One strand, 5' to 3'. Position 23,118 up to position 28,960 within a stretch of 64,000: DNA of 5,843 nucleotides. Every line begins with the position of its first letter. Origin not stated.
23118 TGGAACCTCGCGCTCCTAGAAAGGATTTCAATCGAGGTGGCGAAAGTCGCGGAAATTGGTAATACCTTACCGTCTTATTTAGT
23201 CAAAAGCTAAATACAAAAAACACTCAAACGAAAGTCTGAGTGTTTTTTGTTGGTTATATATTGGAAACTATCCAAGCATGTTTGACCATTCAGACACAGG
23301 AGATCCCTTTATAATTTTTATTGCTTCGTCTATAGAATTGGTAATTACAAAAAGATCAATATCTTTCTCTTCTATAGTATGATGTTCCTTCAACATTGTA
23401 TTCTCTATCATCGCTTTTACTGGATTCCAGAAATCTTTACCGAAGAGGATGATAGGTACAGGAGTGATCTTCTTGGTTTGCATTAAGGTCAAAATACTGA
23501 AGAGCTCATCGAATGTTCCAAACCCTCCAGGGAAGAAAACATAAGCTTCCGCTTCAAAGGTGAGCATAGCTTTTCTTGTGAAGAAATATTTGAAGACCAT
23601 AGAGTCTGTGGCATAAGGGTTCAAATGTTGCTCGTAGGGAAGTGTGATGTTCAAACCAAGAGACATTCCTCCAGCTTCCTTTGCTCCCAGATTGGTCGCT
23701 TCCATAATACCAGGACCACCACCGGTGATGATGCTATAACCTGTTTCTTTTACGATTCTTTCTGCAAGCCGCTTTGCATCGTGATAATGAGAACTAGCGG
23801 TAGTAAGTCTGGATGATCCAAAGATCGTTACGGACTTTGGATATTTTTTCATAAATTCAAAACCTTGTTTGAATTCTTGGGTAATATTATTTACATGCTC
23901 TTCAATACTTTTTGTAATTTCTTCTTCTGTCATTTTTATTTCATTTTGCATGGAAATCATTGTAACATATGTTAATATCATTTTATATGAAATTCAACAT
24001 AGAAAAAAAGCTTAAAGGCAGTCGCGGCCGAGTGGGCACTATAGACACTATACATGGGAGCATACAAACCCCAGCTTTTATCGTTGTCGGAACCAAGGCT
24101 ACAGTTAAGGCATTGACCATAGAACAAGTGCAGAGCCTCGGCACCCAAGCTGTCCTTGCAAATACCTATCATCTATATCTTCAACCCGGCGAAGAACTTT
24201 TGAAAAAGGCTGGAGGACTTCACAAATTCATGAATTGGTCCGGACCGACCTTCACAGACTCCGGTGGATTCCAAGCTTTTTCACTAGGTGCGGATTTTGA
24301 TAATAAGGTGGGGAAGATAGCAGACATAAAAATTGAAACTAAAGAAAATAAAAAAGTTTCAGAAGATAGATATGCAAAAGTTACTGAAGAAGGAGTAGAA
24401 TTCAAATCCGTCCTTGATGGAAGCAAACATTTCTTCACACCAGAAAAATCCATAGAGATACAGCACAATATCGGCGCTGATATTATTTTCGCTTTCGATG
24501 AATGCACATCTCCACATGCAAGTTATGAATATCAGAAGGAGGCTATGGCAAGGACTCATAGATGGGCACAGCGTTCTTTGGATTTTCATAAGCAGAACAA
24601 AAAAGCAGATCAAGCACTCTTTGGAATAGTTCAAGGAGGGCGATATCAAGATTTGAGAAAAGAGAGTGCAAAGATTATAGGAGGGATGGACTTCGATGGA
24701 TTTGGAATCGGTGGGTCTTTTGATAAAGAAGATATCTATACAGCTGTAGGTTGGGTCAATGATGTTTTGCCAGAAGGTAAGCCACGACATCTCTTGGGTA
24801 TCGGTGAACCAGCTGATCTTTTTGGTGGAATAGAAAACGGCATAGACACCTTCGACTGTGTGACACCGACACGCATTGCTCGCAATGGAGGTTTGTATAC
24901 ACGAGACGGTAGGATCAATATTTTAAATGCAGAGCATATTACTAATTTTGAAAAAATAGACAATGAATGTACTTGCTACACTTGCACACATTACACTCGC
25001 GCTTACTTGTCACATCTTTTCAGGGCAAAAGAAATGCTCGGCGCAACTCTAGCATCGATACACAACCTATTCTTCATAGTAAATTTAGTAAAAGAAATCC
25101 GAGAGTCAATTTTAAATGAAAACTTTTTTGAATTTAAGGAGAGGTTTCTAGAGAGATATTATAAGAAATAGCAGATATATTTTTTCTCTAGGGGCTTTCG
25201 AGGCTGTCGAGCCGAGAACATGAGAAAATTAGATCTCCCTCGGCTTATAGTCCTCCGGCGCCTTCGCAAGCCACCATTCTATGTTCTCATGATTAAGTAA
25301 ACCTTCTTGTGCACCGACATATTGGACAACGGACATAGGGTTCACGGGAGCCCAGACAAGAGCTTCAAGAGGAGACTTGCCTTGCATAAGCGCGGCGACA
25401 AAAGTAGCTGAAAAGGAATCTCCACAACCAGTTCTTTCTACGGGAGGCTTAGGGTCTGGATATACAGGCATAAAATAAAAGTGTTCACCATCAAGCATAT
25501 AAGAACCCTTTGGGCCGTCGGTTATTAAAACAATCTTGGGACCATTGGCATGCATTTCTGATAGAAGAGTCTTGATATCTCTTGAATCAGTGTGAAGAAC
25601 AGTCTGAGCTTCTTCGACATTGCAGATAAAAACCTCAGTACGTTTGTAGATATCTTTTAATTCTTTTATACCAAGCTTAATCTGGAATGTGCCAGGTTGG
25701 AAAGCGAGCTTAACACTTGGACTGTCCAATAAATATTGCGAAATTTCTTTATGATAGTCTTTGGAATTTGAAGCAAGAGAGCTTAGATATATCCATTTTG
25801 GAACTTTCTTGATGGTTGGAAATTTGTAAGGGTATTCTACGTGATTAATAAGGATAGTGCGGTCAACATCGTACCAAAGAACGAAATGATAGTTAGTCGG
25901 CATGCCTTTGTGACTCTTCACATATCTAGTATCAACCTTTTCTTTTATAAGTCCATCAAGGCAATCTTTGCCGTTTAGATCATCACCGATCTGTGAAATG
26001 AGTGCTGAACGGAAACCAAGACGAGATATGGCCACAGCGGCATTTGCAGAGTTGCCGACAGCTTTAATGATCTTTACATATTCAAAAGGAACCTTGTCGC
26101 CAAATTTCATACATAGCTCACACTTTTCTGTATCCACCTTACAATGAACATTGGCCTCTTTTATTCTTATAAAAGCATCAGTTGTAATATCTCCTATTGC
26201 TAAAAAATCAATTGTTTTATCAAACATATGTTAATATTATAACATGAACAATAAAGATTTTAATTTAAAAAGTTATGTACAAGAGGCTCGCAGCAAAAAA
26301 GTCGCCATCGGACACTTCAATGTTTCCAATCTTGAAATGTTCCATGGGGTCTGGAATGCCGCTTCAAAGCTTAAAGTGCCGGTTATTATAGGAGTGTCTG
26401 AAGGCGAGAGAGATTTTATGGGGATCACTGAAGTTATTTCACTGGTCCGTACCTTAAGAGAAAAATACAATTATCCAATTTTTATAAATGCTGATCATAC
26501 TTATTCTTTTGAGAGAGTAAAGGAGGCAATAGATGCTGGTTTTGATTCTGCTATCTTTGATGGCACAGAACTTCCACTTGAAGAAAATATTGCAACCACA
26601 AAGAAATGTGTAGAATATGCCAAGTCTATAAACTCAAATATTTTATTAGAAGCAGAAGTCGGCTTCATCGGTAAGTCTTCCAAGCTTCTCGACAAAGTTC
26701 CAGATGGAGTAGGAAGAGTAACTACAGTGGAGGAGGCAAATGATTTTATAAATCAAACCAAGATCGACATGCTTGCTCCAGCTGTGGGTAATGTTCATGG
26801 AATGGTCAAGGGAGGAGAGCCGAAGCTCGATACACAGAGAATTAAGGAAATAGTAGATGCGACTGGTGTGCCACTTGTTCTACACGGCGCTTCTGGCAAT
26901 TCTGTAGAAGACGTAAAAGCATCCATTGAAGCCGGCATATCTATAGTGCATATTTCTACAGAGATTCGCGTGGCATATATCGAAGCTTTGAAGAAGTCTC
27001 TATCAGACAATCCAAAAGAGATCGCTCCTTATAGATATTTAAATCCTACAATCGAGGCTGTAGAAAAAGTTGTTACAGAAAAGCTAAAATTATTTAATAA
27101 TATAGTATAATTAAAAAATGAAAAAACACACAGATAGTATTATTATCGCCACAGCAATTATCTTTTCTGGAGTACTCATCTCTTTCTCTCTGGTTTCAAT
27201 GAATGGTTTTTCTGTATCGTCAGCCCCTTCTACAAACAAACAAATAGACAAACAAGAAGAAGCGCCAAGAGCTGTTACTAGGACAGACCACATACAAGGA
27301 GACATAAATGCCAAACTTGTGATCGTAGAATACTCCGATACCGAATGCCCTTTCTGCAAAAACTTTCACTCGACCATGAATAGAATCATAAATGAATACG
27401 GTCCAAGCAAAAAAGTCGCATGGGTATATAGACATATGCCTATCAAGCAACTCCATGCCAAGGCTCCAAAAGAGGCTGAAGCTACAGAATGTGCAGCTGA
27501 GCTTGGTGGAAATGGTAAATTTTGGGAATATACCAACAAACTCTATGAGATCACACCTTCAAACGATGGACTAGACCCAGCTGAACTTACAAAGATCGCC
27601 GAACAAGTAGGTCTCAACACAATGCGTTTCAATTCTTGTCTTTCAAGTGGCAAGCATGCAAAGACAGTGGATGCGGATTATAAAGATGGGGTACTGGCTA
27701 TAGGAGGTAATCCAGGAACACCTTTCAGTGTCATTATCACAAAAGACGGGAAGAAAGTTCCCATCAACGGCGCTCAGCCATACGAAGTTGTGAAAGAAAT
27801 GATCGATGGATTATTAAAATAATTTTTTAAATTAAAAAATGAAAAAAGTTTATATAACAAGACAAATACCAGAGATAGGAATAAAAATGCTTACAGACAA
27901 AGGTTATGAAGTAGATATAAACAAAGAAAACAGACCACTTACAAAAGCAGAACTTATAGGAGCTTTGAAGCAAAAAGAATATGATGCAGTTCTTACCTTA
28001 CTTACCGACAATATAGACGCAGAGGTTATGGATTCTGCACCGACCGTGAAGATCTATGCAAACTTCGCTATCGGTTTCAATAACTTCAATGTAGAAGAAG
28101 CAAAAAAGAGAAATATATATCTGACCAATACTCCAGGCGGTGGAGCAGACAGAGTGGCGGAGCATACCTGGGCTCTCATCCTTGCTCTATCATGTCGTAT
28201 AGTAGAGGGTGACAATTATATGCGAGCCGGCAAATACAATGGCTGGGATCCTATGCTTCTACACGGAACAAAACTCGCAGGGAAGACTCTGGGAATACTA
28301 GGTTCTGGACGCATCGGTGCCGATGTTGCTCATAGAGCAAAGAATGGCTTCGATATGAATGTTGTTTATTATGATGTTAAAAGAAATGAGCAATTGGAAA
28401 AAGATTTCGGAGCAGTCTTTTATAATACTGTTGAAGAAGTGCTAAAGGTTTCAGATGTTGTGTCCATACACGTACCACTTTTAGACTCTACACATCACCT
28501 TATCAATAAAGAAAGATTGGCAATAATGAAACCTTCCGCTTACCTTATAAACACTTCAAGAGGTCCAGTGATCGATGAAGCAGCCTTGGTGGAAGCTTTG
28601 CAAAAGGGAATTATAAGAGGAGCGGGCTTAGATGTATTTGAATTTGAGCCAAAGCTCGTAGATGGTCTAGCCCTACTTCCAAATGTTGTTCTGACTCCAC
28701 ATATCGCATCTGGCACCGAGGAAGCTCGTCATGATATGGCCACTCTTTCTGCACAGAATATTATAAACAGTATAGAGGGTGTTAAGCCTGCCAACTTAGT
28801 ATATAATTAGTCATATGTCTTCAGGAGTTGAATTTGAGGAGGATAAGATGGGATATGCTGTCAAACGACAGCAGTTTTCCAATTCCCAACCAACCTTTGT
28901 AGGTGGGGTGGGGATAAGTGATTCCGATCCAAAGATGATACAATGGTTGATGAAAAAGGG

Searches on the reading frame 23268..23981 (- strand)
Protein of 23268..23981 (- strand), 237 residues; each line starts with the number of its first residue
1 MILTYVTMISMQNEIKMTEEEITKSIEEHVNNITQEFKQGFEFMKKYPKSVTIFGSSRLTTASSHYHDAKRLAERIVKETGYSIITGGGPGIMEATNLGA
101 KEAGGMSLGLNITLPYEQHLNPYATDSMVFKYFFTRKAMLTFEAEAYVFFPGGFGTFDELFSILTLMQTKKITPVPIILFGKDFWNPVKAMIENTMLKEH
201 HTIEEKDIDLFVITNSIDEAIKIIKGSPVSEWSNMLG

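Call 9: search_protein_families(library=pfam, proteins=[window:23268-23981:-], max_evalue=0.001)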
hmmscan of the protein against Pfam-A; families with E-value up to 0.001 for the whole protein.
window:23268-23981:- (237 aa): 2 families
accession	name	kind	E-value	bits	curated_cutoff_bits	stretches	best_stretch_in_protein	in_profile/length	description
PF03641.19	Lysine_decarbox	-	1.3e-31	109.9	27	1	93-222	1-129/131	Possible lysine decarboxylase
PF18306.6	LDcluster4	-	1.4e-12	47.9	26.3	1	50-174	3-122/151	SLOG cluster4 family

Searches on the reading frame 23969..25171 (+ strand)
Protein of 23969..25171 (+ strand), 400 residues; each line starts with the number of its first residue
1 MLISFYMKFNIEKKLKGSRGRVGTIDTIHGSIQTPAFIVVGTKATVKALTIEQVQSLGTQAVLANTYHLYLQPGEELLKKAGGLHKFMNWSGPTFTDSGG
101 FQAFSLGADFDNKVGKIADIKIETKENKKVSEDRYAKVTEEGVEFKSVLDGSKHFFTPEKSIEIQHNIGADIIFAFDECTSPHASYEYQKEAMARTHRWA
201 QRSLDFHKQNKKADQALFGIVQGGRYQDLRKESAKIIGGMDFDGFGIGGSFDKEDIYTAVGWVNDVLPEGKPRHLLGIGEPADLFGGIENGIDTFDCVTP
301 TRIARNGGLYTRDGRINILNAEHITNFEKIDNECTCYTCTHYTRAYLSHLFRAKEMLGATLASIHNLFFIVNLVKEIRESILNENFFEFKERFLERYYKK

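Call 9: search_protein_families(library=pfam, proteins=[window:23969-25171:+], max_evalue=0.001)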
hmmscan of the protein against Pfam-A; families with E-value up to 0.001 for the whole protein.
window:23969-25171:+ (400 aa): 1 family
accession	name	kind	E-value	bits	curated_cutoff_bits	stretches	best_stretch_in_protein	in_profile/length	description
PF01702.25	TGT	-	1.5e-139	465.5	26.3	1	20-398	3-356/357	Queuine tRNA-ribosyltransferase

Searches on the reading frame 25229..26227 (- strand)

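Call 9: search_protein_families(library=pfam, proteins=[window:25229-26227:-], max_evalue=0.001)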
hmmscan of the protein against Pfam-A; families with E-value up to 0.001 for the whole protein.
window:25229-26227:- (332 aa): 2 families
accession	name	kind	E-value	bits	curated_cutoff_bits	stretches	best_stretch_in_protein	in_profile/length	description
PF00294.29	PfkB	-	6.1e-28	98.5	25.8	1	58-309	37-298/302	pfkB family carbohydrate kinase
PF08543.17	Phos_pyr_kin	-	7e-05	22.8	27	1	188-293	110-224/246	Phosphomethylpyrimidine kinase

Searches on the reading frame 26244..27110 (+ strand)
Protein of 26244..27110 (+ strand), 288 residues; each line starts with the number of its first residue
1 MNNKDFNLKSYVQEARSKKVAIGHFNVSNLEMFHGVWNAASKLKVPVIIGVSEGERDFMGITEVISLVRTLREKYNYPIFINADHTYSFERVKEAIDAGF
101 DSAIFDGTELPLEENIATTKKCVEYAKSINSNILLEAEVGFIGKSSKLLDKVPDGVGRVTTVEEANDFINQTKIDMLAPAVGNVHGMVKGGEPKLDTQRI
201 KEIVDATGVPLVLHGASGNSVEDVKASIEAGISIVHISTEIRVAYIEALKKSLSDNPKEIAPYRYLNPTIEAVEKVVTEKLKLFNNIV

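Call 6: search_protein_families(library=pfam, proteins=[window:26244-27110:+], max_evalue=0.01)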
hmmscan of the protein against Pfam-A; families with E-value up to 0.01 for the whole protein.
window:26244-27110:+ (288 aa): 2 families
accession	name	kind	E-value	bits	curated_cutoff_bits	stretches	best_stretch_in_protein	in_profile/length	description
PF01116.26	F_bP_aldolase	-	1.1e-78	265.1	25.5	1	7-286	2-274/277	Fructose-bisphosphate aldolase class-II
PF01070.24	FMN_dh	-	0.0083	15.6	24.9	1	183-238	193-246/350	FMN-dependent dehydrogenase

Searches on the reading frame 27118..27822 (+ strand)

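Call 6: search_protein_families(library=pfam, proteins=[window:27118-27822:+], max_evalue=0.01)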
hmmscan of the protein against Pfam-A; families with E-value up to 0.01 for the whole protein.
window:27118-27822:+ (234 aa): 4 families
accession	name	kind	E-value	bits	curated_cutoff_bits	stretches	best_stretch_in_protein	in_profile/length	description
PF13462.12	Thioredoxin_4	-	5.2e-17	63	23.2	1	55-230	3-164/165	Thioredoxin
PF01323.26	DSBA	-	4.4e-11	43.3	25.6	2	69-112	2-42/191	DSBA-like thioredoxin domain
PF18400.7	Thioredoxin_12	-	5.1e-05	23.7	26.1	1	38-111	116-186/190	Thioredoxin-like domain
PF13098.12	Thioredoxin_2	-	0.0021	18.8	27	1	64-129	4-54/104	Thioredoxin-like domain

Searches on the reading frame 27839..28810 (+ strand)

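Call 6: search_protein_families(library=pfam, proteins=[window:27839-28810:+], max_evalue=0.01)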
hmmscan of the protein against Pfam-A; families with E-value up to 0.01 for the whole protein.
window:27839-28810:+ (323 aa): 4 families
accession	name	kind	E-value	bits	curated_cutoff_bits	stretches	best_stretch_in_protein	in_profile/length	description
PF02826.25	2-Hacid_dh_C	-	4e-59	199.4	25.1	1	112-290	2-178/178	D-isomer specific 2-hydroxyacid dehydrogenase, NAD binding domain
PF00389.36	2-Hacid_dh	-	8e-28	97.2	24.6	1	4-321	1-133/134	D-isomer specific 2-hydroxyacid dehydrogenase, catalytic domain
PF03446.21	NAD_binding_2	-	0.00035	21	21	1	151-256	2-109/161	NAD binding domain of 6-phosphogluconate dehydrogenase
PF01408.29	GFO_IDH_MocA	-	0.0024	19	24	1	151-223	3-79/120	Oxidoreductase family, NAD-binding Rossmann fold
